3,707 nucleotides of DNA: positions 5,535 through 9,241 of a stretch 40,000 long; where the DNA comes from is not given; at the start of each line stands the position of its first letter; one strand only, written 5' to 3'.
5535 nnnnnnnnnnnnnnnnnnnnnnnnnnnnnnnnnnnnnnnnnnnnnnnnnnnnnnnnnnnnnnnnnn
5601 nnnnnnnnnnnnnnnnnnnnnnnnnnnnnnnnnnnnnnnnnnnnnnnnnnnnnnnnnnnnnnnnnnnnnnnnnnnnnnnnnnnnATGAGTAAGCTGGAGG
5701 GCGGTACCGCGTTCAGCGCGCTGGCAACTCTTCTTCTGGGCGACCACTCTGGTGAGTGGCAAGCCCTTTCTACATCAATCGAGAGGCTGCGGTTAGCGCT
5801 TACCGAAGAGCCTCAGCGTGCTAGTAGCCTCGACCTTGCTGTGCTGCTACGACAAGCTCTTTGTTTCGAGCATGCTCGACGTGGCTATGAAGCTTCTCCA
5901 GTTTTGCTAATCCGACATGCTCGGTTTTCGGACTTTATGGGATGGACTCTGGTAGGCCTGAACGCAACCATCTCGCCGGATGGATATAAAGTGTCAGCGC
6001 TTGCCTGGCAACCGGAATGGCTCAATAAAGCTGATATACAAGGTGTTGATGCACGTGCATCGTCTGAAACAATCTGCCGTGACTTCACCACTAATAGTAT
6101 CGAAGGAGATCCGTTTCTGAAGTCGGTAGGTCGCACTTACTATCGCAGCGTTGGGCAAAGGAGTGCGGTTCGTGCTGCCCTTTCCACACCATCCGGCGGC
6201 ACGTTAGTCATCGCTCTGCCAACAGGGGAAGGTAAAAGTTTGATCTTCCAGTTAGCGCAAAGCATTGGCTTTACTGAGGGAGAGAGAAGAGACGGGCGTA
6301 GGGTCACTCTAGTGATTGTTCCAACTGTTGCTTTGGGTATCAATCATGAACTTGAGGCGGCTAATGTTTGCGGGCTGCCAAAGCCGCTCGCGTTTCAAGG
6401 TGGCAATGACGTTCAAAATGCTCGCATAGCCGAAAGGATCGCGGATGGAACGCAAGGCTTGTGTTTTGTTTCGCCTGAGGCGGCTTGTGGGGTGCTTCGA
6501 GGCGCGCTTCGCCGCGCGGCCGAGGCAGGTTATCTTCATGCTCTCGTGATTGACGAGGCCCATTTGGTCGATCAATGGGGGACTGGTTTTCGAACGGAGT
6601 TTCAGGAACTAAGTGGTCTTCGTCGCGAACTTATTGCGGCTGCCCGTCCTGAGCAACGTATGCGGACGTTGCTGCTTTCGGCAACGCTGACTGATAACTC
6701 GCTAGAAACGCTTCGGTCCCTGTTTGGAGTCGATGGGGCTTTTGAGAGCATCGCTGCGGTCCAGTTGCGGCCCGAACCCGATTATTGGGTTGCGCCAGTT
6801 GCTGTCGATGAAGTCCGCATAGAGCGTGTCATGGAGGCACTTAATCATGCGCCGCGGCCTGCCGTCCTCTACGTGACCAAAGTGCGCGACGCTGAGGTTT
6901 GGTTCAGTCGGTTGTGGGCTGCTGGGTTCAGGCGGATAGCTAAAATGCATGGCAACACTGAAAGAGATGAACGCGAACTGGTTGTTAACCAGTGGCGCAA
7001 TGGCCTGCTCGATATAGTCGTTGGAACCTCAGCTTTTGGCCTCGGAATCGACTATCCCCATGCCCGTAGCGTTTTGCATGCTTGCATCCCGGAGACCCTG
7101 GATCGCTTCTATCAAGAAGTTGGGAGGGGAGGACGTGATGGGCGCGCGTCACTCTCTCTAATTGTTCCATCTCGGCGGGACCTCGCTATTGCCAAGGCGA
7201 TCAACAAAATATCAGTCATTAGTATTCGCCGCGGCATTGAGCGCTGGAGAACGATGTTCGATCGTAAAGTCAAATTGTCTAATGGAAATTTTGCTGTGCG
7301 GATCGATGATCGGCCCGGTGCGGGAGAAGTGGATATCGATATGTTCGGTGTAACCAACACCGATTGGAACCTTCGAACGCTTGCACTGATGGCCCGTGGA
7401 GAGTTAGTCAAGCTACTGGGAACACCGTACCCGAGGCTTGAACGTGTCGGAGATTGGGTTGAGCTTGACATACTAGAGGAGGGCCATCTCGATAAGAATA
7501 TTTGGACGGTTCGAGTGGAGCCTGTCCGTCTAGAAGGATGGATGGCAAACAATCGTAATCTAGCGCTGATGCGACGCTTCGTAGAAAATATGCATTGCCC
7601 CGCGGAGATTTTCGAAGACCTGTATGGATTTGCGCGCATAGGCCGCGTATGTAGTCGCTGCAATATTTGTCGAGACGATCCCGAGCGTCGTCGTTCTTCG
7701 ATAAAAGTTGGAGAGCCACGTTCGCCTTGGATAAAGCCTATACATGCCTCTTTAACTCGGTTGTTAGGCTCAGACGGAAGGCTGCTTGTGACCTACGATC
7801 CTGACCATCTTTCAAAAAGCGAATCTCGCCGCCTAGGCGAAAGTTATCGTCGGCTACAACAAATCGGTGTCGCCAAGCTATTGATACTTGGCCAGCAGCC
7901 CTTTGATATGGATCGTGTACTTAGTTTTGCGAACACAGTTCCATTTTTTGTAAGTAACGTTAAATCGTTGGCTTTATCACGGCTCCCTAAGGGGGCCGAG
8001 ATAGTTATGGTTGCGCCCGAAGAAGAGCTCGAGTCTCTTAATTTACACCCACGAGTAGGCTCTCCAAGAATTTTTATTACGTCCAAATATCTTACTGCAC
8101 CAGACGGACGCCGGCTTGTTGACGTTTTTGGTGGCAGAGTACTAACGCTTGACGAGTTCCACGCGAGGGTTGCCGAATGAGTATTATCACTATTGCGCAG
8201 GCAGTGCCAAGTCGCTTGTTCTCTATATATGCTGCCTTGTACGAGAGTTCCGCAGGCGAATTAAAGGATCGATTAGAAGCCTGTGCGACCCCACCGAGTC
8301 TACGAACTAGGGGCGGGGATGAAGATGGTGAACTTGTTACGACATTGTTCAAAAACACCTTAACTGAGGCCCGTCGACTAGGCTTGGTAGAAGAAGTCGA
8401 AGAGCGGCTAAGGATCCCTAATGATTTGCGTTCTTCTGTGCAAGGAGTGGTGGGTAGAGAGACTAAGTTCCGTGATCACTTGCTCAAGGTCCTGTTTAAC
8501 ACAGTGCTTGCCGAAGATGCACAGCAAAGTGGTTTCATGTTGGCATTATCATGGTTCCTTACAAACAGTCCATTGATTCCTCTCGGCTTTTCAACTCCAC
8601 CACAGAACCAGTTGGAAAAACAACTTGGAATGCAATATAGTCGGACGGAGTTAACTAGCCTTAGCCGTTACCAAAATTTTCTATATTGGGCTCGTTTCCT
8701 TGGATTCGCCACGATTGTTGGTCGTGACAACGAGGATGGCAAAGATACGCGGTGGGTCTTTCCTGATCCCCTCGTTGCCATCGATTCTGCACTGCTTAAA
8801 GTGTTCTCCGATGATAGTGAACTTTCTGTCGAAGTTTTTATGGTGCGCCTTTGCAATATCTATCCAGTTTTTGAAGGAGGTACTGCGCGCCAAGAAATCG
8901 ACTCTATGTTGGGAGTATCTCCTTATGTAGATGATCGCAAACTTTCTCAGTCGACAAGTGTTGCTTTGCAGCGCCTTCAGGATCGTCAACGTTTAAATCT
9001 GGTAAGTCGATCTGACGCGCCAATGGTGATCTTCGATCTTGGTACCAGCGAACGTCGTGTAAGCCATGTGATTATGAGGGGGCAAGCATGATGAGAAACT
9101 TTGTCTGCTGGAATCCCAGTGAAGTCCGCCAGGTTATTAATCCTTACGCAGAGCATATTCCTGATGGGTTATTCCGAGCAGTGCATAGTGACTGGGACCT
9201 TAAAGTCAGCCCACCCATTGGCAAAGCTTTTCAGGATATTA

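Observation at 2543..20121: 17.6-kb eight-gene operon with three different SF2 helicases, a P-loop NTPase and a PLD nuclease, almost fully translationally coupled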

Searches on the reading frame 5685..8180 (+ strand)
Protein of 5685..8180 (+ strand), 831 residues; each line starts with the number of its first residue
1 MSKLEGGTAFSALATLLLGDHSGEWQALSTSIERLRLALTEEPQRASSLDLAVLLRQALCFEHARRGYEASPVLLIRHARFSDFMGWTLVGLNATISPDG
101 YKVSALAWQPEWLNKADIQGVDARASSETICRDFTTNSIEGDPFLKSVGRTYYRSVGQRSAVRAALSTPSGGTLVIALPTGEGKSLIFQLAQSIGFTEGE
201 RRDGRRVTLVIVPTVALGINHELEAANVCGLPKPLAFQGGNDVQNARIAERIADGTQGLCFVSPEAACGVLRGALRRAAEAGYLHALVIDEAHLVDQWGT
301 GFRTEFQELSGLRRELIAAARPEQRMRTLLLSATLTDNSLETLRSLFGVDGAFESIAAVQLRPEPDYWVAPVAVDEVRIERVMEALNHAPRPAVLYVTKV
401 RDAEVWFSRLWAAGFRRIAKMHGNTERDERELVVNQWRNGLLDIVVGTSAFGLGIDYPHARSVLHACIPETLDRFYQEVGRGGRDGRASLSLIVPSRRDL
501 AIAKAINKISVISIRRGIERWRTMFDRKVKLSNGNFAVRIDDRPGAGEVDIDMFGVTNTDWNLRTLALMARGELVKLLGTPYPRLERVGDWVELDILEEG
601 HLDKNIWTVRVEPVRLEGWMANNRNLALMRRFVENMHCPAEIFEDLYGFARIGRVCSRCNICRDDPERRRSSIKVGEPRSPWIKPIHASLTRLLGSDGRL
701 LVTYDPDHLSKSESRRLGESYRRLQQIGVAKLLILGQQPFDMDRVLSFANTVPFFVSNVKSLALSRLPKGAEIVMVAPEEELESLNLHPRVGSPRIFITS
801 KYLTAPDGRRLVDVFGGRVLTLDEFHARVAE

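Call 5: search_protein_families(library=ncbifam, proteins=[window:5685-8180:+], max_evalue=0.001)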
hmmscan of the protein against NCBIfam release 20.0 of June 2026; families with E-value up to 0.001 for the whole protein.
window:5685-8180:+ (831 aa): 23 families
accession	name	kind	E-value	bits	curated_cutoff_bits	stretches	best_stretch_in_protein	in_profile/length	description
NF041063.1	DpdF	equivalog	5.5e-235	782.7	550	1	29-807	19-809/813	protein DpdF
TIGR01389.1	recQ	equivalog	7.5e-39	133.6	640.2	1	172-507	29-340/591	DNA helicase RecQ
TIGR00614.1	recQ_fam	subfamily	1.7e-36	126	219.8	1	157-506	15-341/470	RecQ family ATP-dependent DNA helicase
NF008279.0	PRK11057.1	equivalog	1.7e-31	109.4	1015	1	152-506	25-351/608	ATP-dependent DNA helicase RecQ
TIGR04121.1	DEXH_lig_assoc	equivalog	1.9e-17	62.3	850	1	158-498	18-360/804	ligase-associated DNA damage response DEXH box helicase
TIGR03817.1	DECH_helic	hypoth_equivalog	1.1e-12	47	874.1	1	162-495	42-383/742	helicase/secretion neighborhood putative DEAH-box helicase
NF053631.1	RNA_helic_CshA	equivalog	1.2e-10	40.9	646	1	179-511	44-357/434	degradosome RNA helicase CshA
NF008744.0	PRK11776.1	equivalog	4.6e-10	38.7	524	1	280-514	144-365/460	ATP-dependent RNA helicase DbpA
NF008394.0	PRK11192.1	equivalog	9.4e-09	34.6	507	1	174-502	43-358/441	ATP-dependent RNA helicase SrmB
NF002340.1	PRK01297.1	equivalog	1.5e-08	33.9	564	1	275-499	143-357/372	ATP-dependent RNA helicase RhlB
NF053636.1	DDHlcsCsdAPsy1082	equivalog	1.5e-07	30.3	890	1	395-508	248-360/512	DEAD/DEAH box helicase CsdA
NF053711.1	RNA_heli_RhlE1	exception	1.8e-06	27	750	1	158-508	28-361/434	RNA helicase RhlE1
NF008642.0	PRK11634.1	equivalog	1.8e-06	26.6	989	1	315-514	171-368/628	DEAD/DEAH family ATP-dependent RNA helicase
NF003419.0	PRK04837.1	equivalog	5.5e-06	25.4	588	1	387-492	254-357/424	ATP-dependent RNA helicase RhlB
NF010338.0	PRK13767.1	equivalog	5.6e-06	24.9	849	1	418-485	318-385/877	ATP-dependent helicase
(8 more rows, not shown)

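Call 6: search_protein_families(library=pfam, proteins=[window:5685-8180:+], max_evalue=0.01)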
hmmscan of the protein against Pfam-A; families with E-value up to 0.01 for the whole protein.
window:5685-8180:+ (831 aa): 2 families
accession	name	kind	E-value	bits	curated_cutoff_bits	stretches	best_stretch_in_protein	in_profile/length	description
PF00270.35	DEAD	-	2.9e-16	60.1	26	1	158-340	4-164/167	DEAD/DEAH box helicase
PF00271.37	Helicase_C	-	7.1e-15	55.6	23.5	1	379-486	3-110/110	Helicase conserved C-terminal domain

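Call 43: search_protein_families(library=padloc, proteins=[window:5685-8180:+], max_evalue=0.001)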
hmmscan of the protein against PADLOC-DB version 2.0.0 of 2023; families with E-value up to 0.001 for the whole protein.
window:5685-8180:+ (831 aa): 23 families
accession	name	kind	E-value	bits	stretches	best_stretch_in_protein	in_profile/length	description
PDLC02872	DpdF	-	2.3e-230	765.5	1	27-828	25-858/859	DpdF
PDLC02857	DpdF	-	3e-124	414.1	1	45-674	70-732/911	DpdF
PDLC02855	DpdF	-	1.3e-122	408.7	1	138-806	120-798/825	DpdF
PDLC02867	DpdF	-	9e-115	382.8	1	34-577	15-556/855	DpdF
PDLC02862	DpdF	-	9.8e-58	193.7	1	144-494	108-462/811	DpdF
PDLC02860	DpdF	-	2.8e-55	186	1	279-578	6-300/547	DpdF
PDLC02864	DpdF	-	1.4e-44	150.9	1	170-507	36-350/610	DpdF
PDLC02870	DpdF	-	1.2e-43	147.4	1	157-504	17-339/534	DpdF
PDLC02861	DpdF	-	3.6e-36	122.7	1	157-505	32-353/611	DpdF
PDLC03928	PsyrT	-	8.2e-34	114.9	1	157-505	25-355/689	-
PDLC01089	C3a193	-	2.8e-27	93.5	2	393-513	490-610/983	poss. alt. Cas3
PDLC02868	DpdF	-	3.9e-27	92.4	2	157-353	342-523/1078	DpdF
PDLC02859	DpdF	-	2.4e-24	83.7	1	139-492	87-422/545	DpdF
PDLC02865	DpdF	-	3e-24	82.7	1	169-497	772-1082/1499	DpdF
PDLC02858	DpdF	-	2.1e-14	51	1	173-500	169-479/504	DpdF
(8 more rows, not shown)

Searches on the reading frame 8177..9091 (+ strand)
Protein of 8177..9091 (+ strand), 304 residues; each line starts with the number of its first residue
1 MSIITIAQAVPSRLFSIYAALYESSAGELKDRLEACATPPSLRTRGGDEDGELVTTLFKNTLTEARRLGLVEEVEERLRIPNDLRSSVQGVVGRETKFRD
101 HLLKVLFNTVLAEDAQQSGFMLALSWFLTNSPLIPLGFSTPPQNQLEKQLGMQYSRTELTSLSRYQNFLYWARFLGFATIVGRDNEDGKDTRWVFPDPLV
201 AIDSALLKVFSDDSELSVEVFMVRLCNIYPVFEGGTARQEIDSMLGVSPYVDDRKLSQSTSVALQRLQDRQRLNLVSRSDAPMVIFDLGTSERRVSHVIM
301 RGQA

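Call 5: search_protein_families(library=ncbifam, proteins=[window:8177-9091:+], max_evalue=0.001)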
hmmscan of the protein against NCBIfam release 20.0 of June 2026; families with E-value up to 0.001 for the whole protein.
window:8177-9091:+ (304 aa): 1 family
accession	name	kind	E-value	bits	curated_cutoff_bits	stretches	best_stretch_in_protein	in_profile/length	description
NF041064.1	DpdG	equivalog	8.3e-46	156.6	80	1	1-298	1-290/290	protein DpdG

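Call 6: search_protein_families(library=pfam, proteins=[window:8177-9091:+], max_evalue=0.01)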
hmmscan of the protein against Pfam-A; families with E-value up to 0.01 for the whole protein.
window:8177-9091:+ (304 aa): 0 families

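Call 43: search_protein_families(library=padloc, proteins=[window:8177-9091:+], max_evalue=0.001)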
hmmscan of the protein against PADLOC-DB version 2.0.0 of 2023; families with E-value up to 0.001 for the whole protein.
window:8177-9091:+ (304 aa): 2 families
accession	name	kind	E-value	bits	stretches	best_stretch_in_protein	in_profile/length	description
PDLC02873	DpdG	-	3.5e-18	63.9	1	59-302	50-295/298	DpdG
PDLC02874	DpdG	-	3.8e-16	57.5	1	165-303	166-300/301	DpdG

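Call 53: find_homologous_proteins(query=window:8177-9091:+, max_evalue=0.001)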
Query window:8177-9091:+ (304 aa): 230 proteins with E <= 0.001 among 2948 candidates; the best 120 are listed.
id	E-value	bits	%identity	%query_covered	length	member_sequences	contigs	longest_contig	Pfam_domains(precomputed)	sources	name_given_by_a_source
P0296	2.8e-190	649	97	100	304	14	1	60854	PF28110.1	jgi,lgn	jgi:hypothetical protein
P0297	2.4e-110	386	60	99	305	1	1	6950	PF28110.1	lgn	-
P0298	2.1e-109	383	59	100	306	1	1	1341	PF28110.1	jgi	jgi:hypothetical protein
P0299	3.4e-102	360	58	100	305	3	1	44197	PF28110.1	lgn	-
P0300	2.1e-100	354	58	100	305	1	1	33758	PF28110.1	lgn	-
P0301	1.5e-99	351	56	100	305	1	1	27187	PF28110.1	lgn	-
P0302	4.2e-99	349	55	99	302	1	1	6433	PF28110.1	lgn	-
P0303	1.8e-98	347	57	99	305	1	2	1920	PF28110.1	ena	-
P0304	4.7e-98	346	55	99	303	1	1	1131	PF28110.1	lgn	-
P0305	6.3e-98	346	56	100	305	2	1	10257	PF28110.1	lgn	-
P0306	6.6e-98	346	57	100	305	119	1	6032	PF28110.1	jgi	jgi:hypothetical protein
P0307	1.2e-97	345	55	100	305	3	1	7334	PF28110.1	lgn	-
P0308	1.5e-97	344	54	100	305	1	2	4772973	PF28110.1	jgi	jgi:hypothetical protein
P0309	1.6e-97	344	57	100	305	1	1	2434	PF28110.1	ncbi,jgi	jgi:hypothetical protein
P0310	1.9e-97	344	56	99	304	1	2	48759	PF28110.1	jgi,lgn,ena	-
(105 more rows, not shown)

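Call 64: predict_structure(alignment_id=A3)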
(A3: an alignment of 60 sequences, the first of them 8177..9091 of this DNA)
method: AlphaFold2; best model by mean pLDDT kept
length: 304 residues; sequences in the alignment: 60
mean_pLDDT: 89.7   pTM: 0.88
mean pLDDT of the five models: 89.7, 89.3, 88.5, 87.9, 87.8
residues with pLDDT >= 90: 220; 70-90: 60; 50-70: 17; < 50: 7
segments of 3 or more residues with pLDDT < 50: 46-51
pLDDT, mean of each block of 10 residues (from residue 1): 86 91 87 76 52 69 93 91 77 88 95 94 97 93 93 94 95 97 77 96 96 96 97 97 95 95 97 96 95 97 67
secondary structure, 60 per line:
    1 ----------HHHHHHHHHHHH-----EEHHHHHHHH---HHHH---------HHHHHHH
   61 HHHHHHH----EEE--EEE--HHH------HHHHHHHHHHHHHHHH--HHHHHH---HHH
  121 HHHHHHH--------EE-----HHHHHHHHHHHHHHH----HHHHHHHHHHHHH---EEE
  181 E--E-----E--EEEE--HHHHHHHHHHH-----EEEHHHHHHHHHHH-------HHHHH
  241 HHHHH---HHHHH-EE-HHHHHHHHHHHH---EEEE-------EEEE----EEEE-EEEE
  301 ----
elements in order: H11-22 H30-37 H41-44 H54-67 E72-74 E77-79 H91-106 H109-114 H118-127 H143-157 H162-174 E178-181 E193-196 H199-209 E215-217 H218-228 H236-245 H249-253 H258-269 E273-276 E284-287 E292-295 E297-300

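Call 67: fold_search(model_id=the predicted structure, library=pdb)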
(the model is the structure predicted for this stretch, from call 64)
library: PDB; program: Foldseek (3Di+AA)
matches with E <= 10: 638; with E <= 0.001: 0
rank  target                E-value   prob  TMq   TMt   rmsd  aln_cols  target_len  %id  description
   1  2fok_B                2.0e-03  0.89  0.25  0.15  14.5       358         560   10  STRUCTURE OF RESTRICTION ENDONUCLEASE FOKI (released 1998-06-17)
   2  2fok_A                1.1e-02  0.69  0.26  0.16  15.3       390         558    9  STRUCTURE OF RESTRICTION ENDONUCLEASE FOKI (released 1998-06-17)
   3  9zd6_B                2.2e-02  0.80  0.20  0.17  17.5       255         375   12  Bacterial interstrand DNA crosslink glycosylase AlkX/YcaQ bound to DNA (released 2026-01-14)
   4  8cli_A                2.7e-02  0.18  0.14  0.10  25.1       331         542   10  TFIIIC TauB-DNA monomer (released 2023-06-21)
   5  9zd6_A                3.0e-02  0.75  0.20  0.16  17.5       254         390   12  Bacterial interstrand DNA crosslink glycosylase AlkX/YcaQ bound to DNA (released 2026-01-14)
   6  3lmm_D                5.6e-02  0.28  0.16  0.10  16.3       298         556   11  Crystal Structure of the DIP2311 protein from Corynebacterium diphtheriae, Northeast Structural Genomics Consortium Ta (released 2010-02-16)
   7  2uwm_A                6.2e-02  0.47  0.18  0.25  15.9       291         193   10  C-TERMINAL DOMAIN(WH2-WH4) OF ELONGATION FACTOR SELB IN COMPLEX WITH SECIS RNA (released 2007-05-08)
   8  2zj2                  8.0e-02  0.54  0.27  0.15  13.6       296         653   11  Archaeal DNA helicase Hjm apo state in form 1 (released 2009-02-10)
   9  8g5s_A                1.2e-01  0.33  0.20  0.18  16.4       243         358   14  Crystal structure of apo TnmJ (released 2023-10-18)
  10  3lmm_B                1.5e-01  0.16  0.16  0.10  16.3       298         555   11  Crystal Structure of the DIP2311 protein from Corynebacterium diphtheriae, Northeast Structural Genomics Consortium Ta (released 2010-02-16)
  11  2zj5                  1.6e-01  0.47  0.26  0.14  13.1       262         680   12  Archaeal DNA helicase Hjm complexed with ADP in form 1 (released 2009-02-10)
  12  6qws                  1.7e-01  0.33  0.22  0.07  12.3       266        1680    9  Crystal structure of the Ski2 RNA-helicase Brr2 from Chaetomium thermophilum in the apo state (released 2020-01-15)
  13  2uwm_B                2.0e-01  0.28  0.18  0.24  15.7       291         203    9  C-TERMINAL DOMAIN(WH2-WH4) OF ELONGATION FACTOR SELB IN COMPLEX WITH SECIS RNA (released 2007-05-08)
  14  1lva                  2.8e-01  0.23  0.18  0.20  15.9       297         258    9  Crystal structure of a C-terminal fragment of Moorella thermoacetica elongation factor SelB (released 2002-08-21)
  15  9rw3_D                3.1e-01  0.30  0.18  0.13  24.8       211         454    9  Egalitarian-BicD in complex with hSL1 of the hairy localization element (Structure A) (released 2026-03-25)
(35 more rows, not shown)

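Call 70: search_protein_families(library=pfam, proteins=[window:8177-9091:+], max_evalue=10)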
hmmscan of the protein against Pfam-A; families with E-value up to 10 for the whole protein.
window:8177-9091:+ (304 aa): 0 families

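Call 73: find_encoding_contigs(protein=P0296, flank=10000, max_places=4)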
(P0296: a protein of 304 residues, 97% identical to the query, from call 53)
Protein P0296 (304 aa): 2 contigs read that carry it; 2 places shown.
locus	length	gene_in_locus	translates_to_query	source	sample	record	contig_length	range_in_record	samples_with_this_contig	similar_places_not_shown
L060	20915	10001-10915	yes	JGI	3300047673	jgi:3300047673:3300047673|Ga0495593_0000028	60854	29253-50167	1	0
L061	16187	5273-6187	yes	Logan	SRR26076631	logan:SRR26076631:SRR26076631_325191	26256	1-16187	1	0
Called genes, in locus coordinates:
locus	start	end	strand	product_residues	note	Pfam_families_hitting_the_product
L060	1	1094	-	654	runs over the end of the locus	PF03235:GmrSD_N, PF07510:GmrSD_C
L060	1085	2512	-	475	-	PF03235:GmrSD_N, PF25202:DUF7834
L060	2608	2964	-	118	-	-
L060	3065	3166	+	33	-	-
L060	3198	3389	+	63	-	-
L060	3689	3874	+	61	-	PF01527:HTH_Tnp_1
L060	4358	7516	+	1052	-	PF00176:SNF2-rel_dom (weak), PF00270:DEAD (faint), PF04851:ResIII (faint), PF00271:Helicase_C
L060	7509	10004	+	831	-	PF00270:DEAD, PF00271:Helicase_C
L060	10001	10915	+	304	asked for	PF28110:DpdG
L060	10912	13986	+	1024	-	PF13401:AAA_22 (weak), PF09447:Cnl2_NKP2 (weak)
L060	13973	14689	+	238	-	-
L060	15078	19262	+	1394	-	PF00270:DEAD, PF00271:Helicase_C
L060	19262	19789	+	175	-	PF13091:PLDc_2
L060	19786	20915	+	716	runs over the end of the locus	PF28109:DpdD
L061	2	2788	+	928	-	?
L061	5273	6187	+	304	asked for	PF28110:DpdG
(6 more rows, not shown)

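Call 93: search_protein_families(library=padloc, proteins=[window:8177-9091:+], max_evalue=5)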
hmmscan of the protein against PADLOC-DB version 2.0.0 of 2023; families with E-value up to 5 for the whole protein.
window:8177-9091:+ (304 aa): 2 families
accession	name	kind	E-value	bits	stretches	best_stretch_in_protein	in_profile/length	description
PDLC02873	DpdG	-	3.5e-18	63.9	1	59-302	50-295/298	DpdG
PDLC02874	DpdG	-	3.8e-16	57.5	1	165-303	166-300/301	DpdG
